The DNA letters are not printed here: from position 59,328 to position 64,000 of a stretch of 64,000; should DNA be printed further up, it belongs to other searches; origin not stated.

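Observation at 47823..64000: T7-type (Autographiviridae-like) structural cassette sitting as a prophage next to a tRNA half-site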

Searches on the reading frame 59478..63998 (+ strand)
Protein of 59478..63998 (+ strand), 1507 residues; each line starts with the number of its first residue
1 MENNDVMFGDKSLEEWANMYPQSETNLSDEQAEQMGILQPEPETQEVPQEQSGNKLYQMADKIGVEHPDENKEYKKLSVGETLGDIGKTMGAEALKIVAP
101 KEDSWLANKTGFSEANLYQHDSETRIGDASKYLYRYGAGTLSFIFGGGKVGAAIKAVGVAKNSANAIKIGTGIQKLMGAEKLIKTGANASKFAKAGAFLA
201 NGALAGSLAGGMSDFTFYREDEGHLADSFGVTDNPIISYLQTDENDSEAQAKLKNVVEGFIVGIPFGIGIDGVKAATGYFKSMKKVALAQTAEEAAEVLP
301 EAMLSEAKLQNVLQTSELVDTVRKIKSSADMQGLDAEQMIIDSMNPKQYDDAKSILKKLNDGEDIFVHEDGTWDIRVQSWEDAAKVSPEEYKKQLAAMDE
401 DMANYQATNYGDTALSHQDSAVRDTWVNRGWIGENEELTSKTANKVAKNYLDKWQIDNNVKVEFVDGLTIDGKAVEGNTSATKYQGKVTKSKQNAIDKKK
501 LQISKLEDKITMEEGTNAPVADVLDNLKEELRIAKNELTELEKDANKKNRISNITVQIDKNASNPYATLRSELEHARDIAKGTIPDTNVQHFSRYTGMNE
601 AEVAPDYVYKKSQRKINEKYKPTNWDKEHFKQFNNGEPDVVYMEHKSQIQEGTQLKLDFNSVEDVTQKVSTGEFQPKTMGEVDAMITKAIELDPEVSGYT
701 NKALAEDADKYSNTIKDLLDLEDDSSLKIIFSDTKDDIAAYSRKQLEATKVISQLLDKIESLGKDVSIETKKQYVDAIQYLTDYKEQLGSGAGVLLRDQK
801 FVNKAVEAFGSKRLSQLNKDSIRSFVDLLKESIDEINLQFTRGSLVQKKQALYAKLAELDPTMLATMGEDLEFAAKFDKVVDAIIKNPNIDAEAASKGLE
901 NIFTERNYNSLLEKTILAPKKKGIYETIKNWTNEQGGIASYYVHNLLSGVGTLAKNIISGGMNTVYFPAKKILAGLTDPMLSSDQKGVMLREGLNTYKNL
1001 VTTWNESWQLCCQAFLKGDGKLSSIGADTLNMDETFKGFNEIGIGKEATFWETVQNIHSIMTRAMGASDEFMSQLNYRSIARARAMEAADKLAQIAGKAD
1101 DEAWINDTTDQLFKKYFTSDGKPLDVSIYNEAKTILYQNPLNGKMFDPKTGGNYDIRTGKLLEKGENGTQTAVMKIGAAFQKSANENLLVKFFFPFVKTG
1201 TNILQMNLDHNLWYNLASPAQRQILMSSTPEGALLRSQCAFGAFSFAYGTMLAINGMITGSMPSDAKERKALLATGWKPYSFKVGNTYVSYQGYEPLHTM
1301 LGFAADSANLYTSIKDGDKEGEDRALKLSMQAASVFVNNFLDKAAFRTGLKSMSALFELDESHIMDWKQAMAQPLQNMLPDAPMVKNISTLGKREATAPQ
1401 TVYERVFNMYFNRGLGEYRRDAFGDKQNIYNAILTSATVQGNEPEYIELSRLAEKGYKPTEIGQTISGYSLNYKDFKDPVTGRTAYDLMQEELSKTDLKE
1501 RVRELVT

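Call 10: search_protein_families(library=pfam, proteins=[window:59478-63998:+], max_evalue=0.01)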
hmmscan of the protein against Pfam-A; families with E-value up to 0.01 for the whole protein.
window:59478-63998:+ (1507 aa): 0 families

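Call 11: search_protein_families(library=phrogs, proteins=[window:59478-63998:+], max_evalue=0.01)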
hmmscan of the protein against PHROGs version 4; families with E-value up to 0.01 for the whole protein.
window:59478-63998:+ (1507 aa): 1 family
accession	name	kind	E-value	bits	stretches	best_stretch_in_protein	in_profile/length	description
phrog_6651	-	head and packaging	4.9e-42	145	4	1179-1389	944-1163/1375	internal virion protein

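Call 69: search_protein_families(library=ncbifam, proteins=[window:59478-63998:+], max_evalue=0.01)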
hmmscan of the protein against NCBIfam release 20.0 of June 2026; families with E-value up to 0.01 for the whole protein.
window:59478-63998:+ (1507 aa): 0 families

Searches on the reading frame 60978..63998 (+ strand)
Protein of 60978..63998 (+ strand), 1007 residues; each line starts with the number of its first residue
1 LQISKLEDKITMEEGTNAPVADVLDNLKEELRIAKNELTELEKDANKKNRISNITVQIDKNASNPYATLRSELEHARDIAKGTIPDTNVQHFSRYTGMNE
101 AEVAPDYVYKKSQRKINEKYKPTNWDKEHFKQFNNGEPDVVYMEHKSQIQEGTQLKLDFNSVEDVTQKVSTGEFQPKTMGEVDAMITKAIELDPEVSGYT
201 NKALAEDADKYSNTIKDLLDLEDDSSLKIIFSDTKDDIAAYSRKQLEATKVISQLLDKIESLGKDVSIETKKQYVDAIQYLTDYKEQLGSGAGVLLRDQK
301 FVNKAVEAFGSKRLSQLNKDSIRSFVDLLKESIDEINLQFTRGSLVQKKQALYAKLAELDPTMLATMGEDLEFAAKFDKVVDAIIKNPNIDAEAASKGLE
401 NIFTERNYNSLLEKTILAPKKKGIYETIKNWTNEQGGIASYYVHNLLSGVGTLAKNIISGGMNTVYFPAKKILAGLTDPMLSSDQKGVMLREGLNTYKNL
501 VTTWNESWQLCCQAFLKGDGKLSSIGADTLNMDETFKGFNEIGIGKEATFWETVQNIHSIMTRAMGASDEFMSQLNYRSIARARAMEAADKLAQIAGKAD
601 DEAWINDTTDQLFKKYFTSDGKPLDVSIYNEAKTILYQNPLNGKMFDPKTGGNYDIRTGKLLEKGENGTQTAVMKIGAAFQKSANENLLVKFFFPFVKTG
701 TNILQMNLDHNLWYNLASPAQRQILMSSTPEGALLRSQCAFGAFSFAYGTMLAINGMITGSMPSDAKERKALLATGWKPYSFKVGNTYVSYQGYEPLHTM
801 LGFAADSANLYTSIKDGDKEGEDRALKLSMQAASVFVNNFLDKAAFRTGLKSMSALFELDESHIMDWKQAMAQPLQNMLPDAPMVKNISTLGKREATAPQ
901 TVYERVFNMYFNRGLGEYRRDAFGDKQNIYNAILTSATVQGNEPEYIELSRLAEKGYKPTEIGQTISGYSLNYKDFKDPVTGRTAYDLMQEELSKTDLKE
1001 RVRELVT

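Call 19: find_related_loci(query=window:60978-63998:+, collection=viral_contigs, flank=10000)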
Query window:60978-63998:+ (1007 aa) in viral_contigs; peptide patterns used: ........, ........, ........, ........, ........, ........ (x = any residue, [..] = any of these).
2 stretches matched a pattern, but none encodes a relative of the query by tblastn (E <= 1e-3).
